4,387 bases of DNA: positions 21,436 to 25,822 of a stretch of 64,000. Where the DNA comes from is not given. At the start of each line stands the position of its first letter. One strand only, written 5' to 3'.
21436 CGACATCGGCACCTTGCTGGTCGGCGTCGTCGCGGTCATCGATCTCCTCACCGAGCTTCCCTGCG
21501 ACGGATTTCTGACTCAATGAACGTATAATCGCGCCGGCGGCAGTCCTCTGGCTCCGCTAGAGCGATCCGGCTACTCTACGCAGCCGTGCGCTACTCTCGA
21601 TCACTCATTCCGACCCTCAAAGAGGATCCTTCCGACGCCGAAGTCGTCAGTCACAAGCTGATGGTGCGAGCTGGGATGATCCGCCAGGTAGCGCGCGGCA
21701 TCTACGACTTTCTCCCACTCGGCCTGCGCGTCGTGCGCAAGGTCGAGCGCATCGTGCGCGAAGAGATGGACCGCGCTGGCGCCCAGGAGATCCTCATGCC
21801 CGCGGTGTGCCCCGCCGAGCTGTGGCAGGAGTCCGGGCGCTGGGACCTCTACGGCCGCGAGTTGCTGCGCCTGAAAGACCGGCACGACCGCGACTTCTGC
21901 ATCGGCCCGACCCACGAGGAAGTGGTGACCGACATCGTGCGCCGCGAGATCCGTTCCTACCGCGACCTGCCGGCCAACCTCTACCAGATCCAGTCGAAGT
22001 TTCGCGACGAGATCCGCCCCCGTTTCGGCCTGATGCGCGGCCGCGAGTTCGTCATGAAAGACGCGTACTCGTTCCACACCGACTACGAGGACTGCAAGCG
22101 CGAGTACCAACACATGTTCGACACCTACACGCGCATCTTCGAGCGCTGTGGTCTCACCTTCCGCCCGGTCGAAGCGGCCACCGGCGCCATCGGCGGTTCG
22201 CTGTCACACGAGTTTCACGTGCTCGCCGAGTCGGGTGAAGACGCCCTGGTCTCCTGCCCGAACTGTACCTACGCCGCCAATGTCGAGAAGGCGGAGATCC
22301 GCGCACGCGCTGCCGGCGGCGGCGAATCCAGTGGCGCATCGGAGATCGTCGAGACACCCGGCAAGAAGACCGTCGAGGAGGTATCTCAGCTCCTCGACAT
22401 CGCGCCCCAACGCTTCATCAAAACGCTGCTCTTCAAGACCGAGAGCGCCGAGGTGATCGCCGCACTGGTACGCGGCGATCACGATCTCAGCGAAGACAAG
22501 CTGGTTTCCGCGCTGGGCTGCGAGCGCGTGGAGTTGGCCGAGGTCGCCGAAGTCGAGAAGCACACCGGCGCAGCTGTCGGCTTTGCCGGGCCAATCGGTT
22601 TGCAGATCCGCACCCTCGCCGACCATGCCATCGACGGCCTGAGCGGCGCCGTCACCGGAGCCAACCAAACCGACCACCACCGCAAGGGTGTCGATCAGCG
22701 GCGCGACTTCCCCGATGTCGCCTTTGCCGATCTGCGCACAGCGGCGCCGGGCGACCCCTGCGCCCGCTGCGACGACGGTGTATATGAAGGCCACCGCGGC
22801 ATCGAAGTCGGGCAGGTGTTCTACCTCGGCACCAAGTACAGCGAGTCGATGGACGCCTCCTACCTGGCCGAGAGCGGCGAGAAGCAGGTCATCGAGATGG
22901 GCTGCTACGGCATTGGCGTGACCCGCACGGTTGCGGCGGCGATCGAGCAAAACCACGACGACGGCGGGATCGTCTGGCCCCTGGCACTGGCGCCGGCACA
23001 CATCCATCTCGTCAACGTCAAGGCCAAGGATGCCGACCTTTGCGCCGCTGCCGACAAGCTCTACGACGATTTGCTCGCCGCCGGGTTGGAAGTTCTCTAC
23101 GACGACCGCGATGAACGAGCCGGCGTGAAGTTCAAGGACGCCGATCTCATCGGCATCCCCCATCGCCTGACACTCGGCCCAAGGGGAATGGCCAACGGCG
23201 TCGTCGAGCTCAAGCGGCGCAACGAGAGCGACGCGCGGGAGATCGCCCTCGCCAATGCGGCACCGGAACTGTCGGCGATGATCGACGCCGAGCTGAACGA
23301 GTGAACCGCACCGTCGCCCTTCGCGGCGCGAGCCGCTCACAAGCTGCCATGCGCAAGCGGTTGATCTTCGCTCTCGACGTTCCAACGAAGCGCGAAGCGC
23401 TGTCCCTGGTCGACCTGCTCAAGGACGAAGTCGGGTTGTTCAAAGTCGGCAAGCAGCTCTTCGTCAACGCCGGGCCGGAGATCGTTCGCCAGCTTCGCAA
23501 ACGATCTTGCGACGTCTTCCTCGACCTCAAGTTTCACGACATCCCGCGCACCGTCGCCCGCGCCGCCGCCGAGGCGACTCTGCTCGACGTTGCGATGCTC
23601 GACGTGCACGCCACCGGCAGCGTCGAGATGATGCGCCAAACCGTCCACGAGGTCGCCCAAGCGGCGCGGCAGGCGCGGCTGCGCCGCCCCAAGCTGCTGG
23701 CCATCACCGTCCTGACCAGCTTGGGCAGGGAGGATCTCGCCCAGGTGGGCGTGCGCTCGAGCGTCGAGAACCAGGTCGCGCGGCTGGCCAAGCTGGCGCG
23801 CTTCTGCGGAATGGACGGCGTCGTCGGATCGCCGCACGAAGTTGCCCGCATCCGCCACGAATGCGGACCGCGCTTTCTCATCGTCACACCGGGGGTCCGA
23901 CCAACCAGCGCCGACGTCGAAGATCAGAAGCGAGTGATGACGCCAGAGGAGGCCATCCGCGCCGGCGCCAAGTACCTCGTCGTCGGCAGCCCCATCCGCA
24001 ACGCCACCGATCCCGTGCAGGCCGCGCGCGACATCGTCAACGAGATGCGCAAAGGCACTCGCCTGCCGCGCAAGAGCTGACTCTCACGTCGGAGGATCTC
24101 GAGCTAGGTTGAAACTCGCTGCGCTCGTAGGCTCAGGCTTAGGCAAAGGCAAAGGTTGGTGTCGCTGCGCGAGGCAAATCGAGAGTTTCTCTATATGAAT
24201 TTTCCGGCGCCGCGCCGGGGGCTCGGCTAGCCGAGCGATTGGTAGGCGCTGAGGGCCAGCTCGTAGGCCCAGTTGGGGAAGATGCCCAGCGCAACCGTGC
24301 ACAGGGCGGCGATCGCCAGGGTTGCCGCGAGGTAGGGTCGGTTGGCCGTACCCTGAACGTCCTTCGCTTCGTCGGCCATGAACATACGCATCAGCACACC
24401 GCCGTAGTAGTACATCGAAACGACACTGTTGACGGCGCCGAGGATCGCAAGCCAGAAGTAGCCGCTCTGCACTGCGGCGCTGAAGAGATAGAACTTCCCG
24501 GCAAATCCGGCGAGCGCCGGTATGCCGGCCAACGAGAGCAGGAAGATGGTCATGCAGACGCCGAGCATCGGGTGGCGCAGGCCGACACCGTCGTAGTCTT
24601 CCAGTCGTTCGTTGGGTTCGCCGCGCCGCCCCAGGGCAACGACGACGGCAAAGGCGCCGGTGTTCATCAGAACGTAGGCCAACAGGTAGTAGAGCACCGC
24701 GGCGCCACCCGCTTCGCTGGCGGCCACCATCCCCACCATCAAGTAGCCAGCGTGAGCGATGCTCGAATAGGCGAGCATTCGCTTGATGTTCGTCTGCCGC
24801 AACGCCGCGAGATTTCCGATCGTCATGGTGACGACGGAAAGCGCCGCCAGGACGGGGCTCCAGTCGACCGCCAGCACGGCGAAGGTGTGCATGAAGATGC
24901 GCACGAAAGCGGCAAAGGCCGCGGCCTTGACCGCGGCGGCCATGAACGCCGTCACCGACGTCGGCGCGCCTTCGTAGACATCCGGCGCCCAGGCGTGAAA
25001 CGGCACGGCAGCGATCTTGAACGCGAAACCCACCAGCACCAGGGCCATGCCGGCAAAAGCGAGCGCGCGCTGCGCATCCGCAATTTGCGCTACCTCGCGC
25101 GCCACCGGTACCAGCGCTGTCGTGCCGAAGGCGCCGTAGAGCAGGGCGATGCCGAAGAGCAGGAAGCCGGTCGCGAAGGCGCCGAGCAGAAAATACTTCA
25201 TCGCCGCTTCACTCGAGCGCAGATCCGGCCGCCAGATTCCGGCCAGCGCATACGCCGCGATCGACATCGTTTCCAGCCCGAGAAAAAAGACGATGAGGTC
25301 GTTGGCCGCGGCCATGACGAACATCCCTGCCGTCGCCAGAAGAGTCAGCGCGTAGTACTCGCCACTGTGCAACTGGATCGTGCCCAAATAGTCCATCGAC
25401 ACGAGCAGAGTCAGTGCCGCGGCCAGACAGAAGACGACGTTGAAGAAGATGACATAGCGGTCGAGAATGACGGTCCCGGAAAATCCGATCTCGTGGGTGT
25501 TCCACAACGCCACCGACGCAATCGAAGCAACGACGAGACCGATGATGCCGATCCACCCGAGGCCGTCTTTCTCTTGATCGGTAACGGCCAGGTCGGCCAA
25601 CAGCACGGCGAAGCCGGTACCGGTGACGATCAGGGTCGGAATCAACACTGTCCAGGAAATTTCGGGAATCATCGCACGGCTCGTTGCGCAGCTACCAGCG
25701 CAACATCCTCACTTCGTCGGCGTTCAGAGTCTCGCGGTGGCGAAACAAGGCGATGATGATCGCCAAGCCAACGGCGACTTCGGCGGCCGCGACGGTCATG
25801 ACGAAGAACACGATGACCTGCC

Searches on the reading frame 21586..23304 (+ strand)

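Call 72: search_protein_families(library=pfam, proteins=[window:21586-23304:+], max_evalue=0.00001)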
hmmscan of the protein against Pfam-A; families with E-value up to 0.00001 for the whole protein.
window:21586-23304:+ (572 aa): 3 families
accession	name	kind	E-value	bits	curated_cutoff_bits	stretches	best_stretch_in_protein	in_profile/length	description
PF00587.30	tRNA-synt_2b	-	1.2e-35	123.6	29.3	1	96-456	3-179/179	tRNA synthetase class II core domain (G, H, P, S and T)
PF04073.20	tRNA_edit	-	3.8e-23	82.3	25.5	1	257-367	1-114/123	Aminoacyl-tRNA editing domain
PF03129.25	HGTP_anticodon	-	8e-19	68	21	1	475-563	4-92/94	Anticodon binding domain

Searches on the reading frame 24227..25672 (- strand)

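Call 72: search_protein_families(library=pfam, proteins=[window:24227-25672:-], max_evalue=0.00001)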
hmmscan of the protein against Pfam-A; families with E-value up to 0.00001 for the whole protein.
window:24227-25672:- (481 aa): 1 family
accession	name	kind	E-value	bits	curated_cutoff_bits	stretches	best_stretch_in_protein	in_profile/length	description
PF00361.26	Proton_antipo_M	-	3.9e-78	263.1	21.5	1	123-418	1-293/294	NADH:quinone oxidoreductase/Mrp antiporter, TM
